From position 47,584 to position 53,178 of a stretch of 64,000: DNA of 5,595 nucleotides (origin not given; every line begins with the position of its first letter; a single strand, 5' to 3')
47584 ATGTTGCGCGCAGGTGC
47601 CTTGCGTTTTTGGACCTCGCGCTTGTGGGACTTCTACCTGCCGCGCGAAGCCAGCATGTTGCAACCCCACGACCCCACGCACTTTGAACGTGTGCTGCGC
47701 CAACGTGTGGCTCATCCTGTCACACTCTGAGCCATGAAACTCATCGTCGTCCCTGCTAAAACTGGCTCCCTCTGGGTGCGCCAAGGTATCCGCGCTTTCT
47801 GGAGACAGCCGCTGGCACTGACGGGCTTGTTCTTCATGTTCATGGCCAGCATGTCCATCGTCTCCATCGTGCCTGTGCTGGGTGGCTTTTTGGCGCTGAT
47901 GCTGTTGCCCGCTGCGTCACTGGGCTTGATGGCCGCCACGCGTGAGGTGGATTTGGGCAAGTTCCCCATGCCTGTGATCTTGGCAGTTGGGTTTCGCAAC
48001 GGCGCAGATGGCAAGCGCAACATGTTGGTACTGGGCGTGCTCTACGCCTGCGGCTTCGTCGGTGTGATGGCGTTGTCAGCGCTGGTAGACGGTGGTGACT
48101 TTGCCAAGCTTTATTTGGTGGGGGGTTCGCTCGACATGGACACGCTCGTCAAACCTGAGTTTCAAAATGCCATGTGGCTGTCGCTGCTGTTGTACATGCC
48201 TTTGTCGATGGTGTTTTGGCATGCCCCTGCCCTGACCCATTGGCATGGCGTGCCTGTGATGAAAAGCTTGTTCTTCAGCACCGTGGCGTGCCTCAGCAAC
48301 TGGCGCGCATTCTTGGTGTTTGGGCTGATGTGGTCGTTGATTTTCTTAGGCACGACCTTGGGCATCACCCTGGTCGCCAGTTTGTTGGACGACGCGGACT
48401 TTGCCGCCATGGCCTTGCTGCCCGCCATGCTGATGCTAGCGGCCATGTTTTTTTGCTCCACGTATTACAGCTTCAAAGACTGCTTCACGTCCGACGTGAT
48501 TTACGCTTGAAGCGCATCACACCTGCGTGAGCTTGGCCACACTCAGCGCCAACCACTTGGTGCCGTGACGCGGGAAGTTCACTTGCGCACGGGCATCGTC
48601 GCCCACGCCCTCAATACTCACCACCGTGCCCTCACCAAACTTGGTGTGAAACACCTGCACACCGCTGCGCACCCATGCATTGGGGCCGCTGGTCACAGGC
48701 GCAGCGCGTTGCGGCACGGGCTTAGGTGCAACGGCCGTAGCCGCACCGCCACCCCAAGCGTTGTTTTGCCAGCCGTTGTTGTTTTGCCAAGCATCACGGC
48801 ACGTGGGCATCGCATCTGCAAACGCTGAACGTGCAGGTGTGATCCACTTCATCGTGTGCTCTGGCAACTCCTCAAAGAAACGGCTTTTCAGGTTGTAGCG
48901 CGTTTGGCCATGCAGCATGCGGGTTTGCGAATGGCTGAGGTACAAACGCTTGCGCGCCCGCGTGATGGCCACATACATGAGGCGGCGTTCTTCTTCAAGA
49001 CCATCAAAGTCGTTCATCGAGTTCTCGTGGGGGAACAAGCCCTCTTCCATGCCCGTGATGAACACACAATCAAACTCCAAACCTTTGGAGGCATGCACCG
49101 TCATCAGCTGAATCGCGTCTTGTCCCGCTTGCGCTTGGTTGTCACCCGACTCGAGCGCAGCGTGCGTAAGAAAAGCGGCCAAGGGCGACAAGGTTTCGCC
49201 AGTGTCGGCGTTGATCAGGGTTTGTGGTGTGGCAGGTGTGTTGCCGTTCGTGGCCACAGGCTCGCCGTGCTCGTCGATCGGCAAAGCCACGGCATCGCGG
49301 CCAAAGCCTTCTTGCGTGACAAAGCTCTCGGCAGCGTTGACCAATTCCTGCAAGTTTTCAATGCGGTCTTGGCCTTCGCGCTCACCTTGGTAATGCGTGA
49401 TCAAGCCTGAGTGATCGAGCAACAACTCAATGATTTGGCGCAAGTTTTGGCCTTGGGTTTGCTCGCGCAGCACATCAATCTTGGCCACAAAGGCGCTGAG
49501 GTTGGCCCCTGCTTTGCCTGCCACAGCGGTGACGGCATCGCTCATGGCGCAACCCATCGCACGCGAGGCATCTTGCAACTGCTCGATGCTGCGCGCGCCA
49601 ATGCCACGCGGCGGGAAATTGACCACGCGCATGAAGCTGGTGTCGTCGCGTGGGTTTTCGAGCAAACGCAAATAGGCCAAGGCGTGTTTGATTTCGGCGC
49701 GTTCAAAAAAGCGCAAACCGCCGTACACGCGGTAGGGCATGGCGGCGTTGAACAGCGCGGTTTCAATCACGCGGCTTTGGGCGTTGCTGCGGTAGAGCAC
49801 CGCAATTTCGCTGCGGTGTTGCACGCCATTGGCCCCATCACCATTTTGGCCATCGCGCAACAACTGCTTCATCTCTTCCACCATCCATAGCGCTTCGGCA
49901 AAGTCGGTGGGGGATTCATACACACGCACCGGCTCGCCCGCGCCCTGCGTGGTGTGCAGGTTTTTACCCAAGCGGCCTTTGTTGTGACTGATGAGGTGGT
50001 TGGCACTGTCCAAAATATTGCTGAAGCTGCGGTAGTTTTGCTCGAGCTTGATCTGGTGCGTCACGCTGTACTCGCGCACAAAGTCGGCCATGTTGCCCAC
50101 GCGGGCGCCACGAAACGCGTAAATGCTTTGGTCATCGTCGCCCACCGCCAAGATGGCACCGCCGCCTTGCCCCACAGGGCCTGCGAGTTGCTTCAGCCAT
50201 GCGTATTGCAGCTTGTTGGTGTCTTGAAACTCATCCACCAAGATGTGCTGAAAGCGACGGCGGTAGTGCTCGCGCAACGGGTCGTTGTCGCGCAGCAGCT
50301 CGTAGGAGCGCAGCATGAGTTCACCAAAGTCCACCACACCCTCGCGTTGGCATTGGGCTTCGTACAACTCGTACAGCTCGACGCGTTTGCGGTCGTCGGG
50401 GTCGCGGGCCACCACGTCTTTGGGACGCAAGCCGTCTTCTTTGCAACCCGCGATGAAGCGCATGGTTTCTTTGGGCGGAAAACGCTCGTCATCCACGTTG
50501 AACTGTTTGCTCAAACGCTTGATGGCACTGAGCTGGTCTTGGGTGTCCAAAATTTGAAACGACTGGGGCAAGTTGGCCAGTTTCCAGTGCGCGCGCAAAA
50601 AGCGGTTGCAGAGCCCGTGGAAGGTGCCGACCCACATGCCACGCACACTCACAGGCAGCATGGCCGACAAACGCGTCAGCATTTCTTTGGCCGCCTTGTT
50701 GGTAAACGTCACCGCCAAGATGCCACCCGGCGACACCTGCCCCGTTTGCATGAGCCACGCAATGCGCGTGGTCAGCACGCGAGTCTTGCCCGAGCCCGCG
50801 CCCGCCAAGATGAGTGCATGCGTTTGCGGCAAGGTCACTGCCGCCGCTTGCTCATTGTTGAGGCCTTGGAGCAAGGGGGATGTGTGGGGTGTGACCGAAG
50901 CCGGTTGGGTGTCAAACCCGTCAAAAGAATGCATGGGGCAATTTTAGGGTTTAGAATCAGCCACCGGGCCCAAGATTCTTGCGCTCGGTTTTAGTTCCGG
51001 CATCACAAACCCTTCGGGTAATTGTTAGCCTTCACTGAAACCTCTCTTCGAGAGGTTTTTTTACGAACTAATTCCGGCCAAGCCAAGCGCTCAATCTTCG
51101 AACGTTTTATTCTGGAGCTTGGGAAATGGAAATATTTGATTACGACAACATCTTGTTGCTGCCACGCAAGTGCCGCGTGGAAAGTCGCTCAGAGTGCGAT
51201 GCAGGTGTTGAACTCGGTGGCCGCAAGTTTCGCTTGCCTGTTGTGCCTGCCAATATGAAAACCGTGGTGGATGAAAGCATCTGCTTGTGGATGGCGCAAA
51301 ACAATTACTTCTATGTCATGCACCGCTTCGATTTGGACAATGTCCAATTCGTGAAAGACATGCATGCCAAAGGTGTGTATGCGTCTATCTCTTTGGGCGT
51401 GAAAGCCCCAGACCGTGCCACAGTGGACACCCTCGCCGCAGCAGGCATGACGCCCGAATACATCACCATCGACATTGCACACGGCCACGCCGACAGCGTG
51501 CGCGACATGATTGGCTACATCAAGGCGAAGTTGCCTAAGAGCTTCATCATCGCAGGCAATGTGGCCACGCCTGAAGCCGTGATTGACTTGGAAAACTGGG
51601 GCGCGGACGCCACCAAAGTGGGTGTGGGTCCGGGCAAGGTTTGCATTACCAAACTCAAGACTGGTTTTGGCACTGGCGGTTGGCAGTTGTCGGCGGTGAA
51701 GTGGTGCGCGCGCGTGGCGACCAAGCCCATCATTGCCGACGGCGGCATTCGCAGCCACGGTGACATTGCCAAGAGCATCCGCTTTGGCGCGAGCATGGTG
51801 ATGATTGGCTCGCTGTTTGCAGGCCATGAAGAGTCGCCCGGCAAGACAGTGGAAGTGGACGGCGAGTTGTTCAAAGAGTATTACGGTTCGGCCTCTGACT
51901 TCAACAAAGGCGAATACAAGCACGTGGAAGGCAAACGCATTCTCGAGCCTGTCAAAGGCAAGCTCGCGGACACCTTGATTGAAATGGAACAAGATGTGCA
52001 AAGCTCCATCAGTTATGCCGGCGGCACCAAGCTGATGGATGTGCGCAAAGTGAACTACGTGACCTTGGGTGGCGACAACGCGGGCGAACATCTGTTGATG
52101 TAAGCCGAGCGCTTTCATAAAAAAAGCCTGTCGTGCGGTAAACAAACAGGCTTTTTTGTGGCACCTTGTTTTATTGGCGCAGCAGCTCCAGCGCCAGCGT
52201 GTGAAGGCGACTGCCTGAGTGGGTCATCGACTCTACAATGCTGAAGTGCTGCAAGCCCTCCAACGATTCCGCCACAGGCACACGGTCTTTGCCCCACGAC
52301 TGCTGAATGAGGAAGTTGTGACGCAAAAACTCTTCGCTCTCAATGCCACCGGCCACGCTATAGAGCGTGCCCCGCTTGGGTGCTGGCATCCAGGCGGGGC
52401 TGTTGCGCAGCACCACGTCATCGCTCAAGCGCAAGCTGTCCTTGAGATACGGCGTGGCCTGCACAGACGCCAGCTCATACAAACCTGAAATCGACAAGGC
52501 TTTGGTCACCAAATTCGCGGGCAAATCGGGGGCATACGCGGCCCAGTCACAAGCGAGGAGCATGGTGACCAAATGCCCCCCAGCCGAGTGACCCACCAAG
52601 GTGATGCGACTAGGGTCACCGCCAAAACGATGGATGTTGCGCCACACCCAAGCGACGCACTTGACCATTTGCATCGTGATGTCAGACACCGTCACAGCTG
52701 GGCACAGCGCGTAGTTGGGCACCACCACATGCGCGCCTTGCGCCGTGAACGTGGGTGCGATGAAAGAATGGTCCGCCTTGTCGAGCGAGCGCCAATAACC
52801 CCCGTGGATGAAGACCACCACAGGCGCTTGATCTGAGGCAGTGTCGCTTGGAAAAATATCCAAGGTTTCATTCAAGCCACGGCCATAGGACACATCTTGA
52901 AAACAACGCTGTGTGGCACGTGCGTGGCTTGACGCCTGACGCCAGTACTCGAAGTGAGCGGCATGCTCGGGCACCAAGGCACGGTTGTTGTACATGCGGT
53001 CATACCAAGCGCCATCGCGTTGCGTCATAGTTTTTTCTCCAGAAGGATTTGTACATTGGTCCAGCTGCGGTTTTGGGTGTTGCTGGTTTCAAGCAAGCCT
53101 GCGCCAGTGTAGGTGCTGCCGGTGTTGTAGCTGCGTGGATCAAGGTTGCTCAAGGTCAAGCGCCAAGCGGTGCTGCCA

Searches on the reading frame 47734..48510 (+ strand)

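Call 87: search_protein_families(library=ncbifam, max_evalue=1e-15, proteins=[window:47734-48510:+])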
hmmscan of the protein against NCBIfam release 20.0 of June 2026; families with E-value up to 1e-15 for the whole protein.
window:47734-48510:+ (258 aa): 1 family
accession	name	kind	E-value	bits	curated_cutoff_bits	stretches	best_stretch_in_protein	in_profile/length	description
NF041043.1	BPSS1780_fam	subfamily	6.4e-67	225.4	90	1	8-252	1-246/247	BPSS1780 family membrane protein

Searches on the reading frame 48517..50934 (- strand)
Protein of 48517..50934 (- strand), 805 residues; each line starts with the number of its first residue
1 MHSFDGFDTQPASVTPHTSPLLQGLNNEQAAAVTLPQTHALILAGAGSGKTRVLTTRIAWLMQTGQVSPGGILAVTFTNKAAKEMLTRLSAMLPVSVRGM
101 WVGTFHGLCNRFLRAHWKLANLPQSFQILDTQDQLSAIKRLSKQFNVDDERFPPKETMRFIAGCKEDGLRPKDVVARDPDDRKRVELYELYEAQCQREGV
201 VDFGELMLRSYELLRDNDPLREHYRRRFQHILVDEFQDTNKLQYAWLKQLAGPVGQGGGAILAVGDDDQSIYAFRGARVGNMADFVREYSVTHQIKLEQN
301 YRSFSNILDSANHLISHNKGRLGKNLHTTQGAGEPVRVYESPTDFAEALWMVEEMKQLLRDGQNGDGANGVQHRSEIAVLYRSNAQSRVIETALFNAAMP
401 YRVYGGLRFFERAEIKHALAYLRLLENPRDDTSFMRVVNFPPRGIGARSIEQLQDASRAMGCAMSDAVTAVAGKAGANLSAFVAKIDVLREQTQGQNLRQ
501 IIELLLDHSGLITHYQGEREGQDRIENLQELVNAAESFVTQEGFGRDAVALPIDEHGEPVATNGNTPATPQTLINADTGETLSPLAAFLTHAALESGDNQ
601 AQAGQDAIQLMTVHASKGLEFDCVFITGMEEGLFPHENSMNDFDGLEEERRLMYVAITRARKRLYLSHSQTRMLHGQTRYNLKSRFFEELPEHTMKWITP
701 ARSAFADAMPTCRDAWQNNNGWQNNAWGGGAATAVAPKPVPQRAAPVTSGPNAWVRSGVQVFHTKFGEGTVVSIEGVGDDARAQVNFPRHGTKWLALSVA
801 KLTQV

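Call 87: search_protein_families(library=ncbifam, max_evalue=1e-15, proteins=[window:48517-50934:-])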
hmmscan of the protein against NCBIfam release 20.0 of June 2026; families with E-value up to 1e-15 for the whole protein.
window:48517-50934:- (805 aa): 12 families
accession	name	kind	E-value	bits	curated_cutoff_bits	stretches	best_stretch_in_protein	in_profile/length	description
TIGR01075.1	uvrD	equivalog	1.7e-277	922.5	1144.45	1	21-802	1-714/715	DNA helicase II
NF008743.0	PRK11773.1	equivalog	9.4e-263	873.8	965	1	18-805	3-720/720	DNA helicase II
TIGR01073.1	pcrA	equivalog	3.9e-209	696.6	911.2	2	21-540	1-518/725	DNA helicase PcrA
TIGR01074.1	rep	equivalog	2.2e-152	508.7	951.45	2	25-543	2-520/668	DNA helicase Rep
NF008172.0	PRK10919.1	equivalog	5.2e-118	395.1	1168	2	25-467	3-435/673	DNA helicase Rep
TIGR02785.1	addA_Gpos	equivalog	2.6e-56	191.2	707.65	1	187-316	344-481/1234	helicase-exonuclease AddAB subunit AddA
NF008276.0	PRK11054.1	equivalog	1.2e-55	189.3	543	2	24-114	196-284/684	DNA helicase IV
TIGR00609.1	recB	equivalog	2.3e-40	138.6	696.05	1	191-319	333-459/1175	exodeoxyribonuclease V subunit beta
NF010485.0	PRK13909.1-2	equivalog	2.3e-40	138.6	650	1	191-414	288-513/909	RecB-like helicase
TIGR02784.1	addA_alphas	equivalog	1.4e-38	133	860.75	1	188-323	348-501/1138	double-strand break repair helicase AddA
NF010487.0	PRK13909.1-4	equivalog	1.4e-34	119.5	759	1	197-422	294-523/924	RecB-like helicase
NF008128.0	PRK10876.1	equivalog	3.6e-17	61.3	1697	0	192-318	340-464/1181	exodeoxyribonuclease V subunit beta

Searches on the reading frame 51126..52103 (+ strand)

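Call 87: search_protein_families(library=ncbifam, max_evalue=1e-15, proteins=[window:51126-52103:+])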
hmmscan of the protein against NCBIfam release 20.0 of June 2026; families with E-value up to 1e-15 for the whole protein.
window:51126-52103:+ (325 aa): 10 families
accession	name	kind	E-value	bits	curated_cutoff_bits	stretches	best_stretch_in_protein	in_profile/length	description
NF003966.0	PRK05458.1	equivalog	2e-175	582.8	344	1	1-320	3-323/327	GMP reductase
TIGR01306.1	GMP_reduct_2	equivalog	7.6e-159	528.4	465.65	1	3-313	1-312/321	GMP reductase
NF003470.0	PRK05096.1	equivalog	7.3e-52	176.6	397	1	5-309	10-330/347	GMP reductase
TIGR01305.1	GMP_reduct_1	equivalog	2e-50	171.7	492.15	1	4-308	8-328/343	GMP reductase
TIGR01302.1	IMP_dehydrog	equivalog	5.8e-49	167.2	481.5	1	83-307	212-449/450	IMP dehydrogenase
NF005869.0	PRK07807.1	equivalog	3.2e-44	151.8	549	1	88-304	220-453/479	GuaB1 family IMP dehydrogenase-related protein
NF052358.1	GMPRedGuaB1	equivalog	8.4e-43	147.2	675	1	88-258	220-390/479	GMP reductase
NF005311.0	PRK06843.1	equivalog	8.7e-38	130.3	779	1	66-307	127-379/404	inosine 5-monophosphate dehydrogenase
TIGR01303.1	IMP_DH_rel_1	equivalog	1.7e-37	129.5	562.75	1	90-258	220-388/475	GuaB1 family IMP dehydrogenase-related protein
NF005493.0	PRK07107.1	equivalog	6.5e-24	84.3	585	1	99-313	246-476/502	IMP dehydrogenase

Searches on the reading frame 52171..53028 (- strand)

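Call 87: search_protein_families(library=ncbifam, max_evalue=1e-15, proteins=[window:52171-53028:-])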
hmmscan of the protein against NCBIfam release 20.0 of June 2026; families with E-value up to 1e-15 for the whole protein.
window:52171-53028:- (285 aa): 1 family
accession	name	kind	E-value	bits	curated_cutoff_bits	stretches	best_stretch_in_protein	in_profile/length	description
NF058665.1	HaHSL_fam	equivalog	4e-48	164.1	320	1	10-277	3-257/260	hormone-sensitive lipase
